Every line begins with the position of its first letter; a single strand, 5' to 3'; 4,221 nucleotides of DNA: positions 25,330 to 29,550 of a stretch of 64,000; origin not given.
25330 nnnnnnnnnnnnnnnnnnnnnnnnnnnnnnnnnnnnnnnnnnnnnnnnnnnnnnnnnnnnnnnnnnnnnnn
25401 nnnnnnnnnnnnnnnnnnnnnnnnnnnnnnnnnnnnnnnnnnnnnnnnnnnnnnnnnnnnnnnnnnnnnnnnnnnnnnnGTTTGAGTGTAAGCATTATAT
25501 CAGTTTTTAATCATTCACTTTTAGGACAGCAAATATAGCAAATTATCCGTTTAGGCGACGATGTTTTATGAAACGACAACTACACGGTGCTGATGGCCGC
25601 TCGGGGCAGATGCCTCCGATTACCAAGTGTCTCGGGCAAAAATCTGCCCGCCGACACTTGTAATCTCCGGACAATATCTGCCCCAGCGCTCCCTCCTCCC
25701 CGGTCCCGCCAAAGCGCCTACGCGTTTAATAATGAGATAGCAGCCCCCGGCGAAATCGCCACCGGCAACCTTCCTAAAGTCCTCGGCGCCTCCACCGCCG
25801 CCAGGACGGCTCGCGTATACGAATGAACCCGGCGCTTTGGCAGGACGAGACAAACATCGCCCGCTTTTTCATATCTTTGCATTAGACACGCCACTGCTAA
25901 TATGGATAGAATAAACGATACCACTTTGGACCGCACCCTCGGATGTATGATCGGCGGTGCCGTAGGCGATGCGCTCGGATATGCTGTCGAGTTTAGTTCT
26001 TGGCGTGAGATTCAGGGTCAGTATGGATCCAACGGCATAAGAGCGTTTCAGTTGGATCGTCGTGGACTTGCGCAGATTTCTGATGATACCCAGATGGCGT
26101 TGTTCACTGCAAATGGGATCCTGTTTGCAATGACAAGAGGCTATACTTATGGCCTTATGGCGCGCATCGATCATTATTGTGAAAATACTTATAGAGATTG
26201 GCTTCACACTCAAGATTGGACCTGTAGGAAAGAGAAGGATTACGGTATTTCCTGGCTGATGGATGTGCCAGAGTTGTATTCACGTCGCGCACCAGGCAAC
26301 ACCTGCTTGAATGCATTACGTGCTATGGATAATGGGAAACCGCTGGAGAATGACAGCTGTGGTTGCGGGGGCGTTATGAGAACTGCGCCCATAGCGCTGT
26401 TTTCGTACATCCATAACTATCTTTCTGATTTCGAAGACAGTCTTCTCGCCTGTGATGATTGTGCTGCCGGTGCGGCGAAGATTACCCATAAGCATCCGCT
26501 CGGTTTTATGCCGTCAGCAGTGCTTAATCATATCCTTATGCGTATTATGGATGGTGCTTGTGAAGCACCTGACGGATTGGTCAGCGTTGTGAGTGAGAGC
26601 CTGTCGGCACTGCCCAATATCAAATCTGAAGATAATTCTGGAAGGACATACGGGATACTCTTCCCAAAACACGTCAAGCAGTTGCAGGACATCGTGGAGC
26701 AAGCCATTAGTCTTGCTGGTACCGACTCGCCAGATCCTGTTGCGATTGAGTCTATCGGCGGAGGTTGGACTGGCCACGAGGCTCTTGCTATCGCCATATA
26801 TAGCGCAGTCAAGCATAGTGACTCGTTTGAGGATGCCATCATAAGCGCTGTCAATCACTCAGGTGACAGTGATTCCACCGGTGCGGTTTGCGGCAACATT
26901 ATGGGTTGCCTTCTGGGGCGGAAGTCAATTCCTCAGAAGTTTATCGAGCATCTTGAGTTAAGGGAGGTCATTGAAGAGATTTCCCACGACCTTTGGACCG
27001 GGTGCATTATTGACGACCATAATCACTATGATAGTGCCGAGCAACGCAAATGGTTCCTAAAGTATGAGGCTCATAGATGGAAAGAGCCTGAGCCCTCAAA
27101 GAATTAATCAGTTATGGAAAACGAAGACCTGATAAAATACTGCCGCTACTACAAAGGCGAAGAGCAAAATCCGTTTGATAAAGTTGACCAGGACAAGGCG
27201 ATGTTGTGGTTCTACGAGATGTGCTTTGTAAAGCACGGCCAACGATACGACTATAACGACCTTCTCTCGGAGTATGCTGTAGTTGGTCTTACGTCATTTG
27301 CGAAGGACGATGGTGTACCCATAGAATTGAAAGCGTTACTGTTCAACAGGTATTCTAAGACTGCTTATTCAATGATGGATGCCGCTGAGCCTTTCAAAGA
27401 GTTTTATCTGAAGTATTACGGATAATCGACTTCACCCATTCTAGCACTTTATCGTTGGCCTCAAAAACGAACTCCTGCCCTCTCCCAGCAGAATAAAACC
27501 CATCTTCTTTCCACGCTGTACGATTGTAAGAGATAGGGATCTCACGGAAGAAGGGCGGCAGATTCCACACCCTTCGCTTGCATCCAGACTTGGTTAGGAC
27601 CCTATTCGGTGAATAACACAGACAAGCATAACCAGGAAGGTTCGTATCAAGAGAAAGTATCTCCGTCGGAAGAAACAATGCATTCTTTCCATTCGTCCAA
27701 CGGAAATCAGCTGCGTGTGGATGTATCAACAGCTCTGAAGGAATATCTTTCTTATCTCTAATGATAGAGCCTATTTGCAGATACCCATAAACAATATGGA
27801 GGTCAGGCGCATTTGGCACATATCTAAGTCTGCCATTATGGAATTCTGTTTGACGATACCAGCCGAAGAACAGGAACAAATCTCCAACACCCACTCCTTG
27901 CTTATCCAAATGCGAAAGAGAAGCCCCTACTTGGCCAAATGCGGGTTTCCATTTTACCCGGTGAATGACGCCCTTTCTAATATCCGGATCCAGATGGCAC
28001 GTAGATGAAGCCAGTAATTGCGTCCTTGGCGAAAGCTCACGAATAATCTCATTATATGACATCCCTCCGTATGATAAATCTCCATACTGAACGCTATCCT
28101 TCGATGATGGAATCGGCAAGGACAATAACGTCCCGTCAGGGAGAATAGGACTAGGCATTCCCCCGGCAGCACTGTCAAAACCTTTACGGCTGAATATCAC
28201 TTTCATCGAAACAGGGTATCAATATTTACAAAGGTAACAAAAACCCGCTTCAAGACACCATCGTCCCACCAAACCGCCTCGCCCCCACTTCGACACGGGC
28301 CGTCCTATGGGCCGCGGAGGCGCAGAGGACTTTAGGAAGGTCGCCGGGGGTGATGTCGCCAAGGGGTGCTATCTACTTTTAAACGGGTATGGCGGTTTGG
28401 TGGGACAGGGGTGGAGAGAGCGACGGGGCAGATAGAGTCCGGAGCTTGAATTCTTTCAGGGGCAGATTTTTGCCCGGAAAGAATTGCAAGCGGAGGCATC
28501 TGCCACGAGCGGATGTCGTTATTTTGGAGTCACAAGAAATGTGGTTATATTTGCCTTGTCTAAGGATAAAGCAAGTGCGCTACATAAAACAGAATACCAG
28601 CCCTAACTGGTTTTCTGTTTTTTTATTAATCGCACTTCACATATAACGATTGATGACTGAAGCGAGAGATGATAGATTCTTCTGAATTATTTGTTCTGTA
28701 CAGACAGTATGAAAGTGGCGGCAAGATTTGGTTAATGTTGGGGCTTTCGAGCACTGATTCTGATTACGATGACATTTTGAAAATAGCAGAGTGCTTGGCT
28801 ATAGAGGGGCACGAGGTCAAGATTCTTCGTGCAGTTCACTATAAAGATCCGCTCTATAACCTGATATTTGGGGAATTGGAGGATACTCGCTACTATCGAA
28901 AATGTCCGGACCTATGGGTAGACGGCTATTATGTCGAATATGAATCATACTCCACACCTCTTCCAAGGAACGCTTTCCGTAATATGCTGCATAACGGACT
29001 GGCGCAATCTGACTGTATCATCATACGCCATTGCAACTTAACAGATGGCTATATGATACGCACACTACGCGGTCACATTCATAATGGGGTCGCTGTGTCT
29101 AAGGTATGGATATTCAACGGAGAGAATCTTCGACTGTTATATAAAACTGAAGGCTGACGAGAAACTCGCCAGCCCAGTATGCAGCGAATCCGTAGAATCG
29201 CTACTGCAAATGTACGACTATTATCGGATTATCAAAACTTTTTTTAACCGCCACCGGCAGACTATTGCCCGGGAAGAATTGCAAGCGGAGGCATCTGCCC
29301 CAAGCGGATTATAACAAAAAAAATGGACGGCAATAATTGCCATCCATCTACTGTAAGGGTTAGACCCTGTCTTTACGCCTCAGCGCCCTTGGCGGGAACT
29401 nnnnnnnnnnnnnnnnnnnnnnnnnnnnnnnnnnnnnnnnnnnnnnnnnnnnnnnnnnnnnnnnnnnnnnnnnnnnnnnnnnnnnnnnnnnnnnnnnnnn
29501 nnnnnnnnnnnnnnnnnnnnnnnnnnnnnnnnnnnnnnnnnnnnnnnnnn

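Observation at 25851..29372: AT-richer cargo island between serS and rpmA: ADP-ribosylglycohydrolase plus three orphan proteins, with no mobility gene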

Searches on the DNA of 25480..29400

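Call 58: search_rna_families(source=window, start=25480, end=29400, threshold=evalue, max_evalue=1)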
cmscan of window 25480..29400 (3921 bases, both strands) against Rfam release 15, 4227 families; matches with E-value up to 1: 1.
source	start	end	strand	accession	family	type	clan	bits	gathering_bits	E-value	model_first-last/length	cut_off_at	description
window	28212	28301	-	RF02207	WT1-AS_5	Gene; lncRNA;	-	18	80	0.49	1-79/79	no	WT1 antisense RNA conserved region 5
